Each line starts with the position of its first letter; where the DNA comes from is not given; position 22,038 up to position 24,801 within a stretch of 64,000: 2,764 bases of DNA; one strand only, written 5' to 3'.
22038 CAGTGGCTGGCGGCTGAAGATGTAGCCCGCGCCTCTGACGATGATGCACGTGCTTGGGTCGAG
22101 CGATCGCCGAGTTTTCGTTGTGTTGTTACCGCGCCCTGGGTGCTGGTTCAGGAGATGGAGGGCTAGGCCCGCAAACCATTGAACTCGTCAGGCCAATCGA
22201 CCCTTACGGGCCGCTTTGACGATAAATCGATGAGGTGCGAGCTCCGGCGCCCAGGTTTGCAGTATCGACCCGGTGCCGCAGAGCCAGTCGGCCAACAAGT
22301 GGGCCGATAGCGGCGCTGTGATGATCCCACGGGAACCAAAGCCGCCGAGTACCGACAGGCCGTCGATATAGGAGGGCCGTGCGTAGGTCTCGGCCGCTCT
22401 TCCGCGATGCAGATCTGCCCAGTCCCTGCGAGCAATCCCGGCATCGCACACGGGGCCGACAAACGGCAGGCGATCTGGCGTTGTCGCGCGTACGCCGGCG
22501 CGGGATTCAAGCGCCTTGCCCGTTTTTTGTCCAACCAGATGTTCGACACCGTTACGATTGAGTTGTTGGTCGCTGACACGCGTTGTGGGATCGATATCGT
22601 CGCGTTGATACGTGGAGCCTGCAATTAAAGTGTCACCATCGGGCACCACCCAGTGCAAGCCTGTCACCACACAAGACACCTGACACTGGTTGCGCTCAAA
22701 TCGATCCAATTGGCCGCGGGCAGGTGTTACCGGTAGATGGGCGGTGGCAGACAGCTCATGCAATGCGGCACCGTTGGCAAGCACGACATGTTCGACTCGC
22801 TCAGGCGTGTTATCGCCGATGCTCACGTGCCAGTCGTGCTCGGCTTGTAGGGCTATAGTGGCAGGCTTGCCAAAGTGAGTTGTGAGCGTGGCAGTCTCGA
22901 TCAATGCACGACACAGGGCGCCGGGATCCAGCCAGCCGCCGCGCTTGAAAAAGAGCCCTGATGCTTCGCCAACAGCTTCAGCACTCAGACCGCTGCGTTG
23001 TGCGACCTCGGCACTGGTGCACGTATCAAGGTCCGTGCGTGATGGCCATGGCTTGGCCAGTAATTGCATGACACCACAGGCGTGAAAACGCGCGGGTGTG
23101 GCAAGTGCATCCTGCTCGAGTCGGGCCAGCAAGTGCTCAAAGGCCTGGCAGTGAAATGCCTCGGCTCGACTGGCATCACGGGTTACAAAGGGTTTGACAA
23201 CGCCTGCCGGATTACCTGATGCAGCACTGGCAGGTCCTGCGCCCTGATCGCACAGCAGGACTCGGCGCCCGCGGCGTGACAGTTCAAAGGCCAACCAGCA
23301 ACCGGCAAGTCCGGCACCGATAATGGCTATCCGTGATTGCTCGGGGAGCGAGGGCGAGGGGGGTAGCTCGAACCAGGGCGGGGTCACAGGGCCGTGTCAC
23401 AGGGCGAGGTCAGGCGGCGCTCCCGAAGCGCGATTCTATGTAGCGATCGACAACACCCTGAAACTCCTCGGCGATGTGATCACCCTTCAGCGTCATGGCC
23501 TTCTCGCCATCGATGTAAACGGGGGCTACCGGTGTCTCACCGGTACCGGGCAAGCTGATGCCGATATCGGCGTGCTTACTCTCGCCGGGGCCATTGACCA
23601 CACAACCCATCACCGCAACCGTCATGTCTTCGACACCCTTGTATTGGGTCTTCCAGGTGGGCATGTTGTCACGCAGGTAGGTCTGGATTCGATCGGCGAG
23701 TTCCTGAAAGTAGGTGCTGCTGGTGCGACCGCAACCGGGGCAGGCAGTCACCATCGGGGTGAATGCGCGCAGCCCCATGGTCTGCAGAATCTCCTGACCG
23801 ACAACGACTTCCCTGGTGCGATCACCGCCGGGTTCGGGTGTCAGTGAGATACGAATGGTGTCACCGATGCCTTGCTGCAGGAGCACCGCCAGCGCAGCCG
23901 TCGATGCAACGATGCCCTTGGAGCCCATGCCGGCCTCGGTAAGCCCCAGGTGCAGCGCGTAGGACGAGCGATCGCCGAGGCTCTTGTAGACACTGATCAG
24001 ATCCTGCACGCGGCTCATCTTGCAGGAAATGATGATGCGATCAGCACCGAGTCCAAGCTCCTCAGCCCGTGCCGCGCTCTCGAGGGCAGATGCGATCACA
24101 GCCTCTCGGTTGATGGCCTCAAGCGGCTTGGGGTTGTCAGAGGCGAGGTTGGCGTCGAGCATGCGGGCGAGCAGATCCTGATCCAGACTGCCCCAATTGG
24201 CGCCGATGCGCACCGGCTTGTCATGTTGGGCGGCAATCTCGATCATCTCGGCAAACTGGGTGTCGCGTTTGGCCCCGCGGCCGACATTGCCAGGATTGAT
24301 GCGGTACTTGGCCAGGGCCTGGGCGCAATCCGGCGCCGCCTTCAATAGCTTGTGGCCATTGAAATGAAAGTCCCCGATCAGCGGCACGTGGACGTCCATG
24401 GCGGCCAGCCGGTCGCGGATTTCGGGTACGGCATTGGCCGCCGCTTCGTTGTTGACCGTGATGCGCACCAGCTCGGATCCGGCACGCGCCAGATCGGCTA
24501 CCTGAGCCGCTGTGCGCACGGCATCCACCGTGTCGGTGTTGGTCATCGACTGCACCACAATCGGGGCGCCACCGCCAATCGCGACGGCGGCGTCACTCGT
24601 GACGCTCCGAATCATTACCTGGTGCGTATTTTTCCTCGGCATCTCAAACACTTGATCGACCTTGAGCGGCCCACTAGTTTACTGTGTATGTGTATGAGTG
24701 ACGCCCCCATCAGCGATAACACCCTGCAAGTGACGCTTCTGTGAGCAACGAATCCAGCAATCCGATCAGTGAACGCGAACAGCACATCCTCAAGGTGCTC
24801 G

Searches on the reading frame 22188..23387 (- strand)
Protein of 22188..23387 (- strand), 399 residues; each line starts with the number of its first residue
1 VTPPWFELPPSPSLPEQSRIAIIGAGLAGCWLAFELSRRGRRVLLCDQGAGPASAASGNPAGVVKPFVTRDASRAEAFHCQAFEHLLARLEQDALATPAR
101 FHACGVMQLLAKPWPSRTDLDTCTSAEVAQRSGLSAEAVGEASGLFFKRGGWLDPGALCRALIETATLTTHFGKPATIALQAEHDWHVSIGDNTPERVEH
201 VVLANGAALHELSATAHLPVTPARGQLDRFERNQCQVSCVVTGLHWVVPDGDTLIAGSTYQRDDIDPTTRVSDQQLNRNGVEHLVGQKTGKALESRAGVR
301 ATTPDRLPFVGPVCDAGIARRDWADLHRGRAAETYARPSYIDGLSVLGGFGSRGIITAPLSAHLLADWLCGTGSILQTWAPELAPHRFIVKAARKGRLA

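Call 62: search_protein_families(library=ncbifam, proteins=[window:22188-23387:-], max_evalue=0.00001)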
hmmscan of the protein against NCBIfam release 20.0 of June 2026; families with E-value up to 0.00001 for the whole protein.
window:22188-23387:- (399 aa): 6 families
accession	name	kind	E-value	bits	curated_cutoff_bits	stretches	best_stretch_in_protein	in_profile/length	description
TIGR03197.1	MnmC_Cterm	equivalog_domain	4.2e-82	276.4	174.2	1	19-396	1-400/400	FAD-dependent 5-carboxymethylaminomethyl-2-thiouridine(34) oxidoreductase MnmC1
NF002480.1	PRK01747.1-1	equivalog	2.1e-75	254.4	540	1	13-396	243-645/645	bifunctional tRNA (5-methylaminomethyl-2-thiouridine)(34)-methyltransferase MnmC2/FAD-dependent 5-carboxymethylaminomethyl-2-thiouridine(34)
NF002481.1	PRK01747.1-2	equivalog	3.5e-37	128.5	600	1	4-396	226-610/611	bifunctional tRNA (5-methylaminomethyl-2-thiouridine)(34)-methyltransferase MnmC2/FAD-dependent 5-carboxymethylaminomethyl-2-thiouridine(34)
TIGR02352.1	thiamin_ThiO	equivalog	9.4e-19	67.7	250.8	1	20-313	1-316/351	glycine oxidase ThiO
NF001933.0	PRK00711.1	subfamily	4.1e-06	26.1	383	0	19-66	2-49/429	D-amino acid dehydrogenase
NF008425.0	PRK11259.1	equivalog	4.5e-06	25.8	257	0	126-234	121-230/377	N-methyl-L-tryptophan oxidase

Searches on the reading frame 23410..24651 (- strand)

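Call 62: search_protein_families(library=ncbifam, proteins=[window:23410-24651:-], max_evalue=0.00001)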
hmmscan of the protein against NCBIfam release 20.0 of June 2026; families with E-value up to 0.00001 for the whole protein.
window:23410-24651:- (413 aa): 4 families
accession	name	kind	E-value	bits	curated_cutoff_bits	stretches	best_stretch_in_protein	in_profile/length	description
NF001540.0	PRK00366.1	equivalog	4.2e-138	460.1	345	1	3-407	10-363/364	flavodoxin-dependent (E)-4-hydroxy-3-methylbut-2-enyl-diphosphate synthase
TIGR00612.1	ispG_gcpE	equivalog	1.3e-113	379.8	280.25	1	6-401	1-356/357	(E)-4-hydroxy-3-methylbut-2-enyl-diphosphate synthase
NF001912.0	PRK00694.1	equivalog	5e-46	157.5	1045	3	131-274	145-277/606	4-hydroxy-3-methylbut-2-en-1-yl diphosphate synthase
NF002534.0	PRK02048.1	equivalog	1.8e-42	145.8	886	2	16-275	12-274/613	4-hydroxy-3-methylbut-2-en-1-yl diphosphate synthase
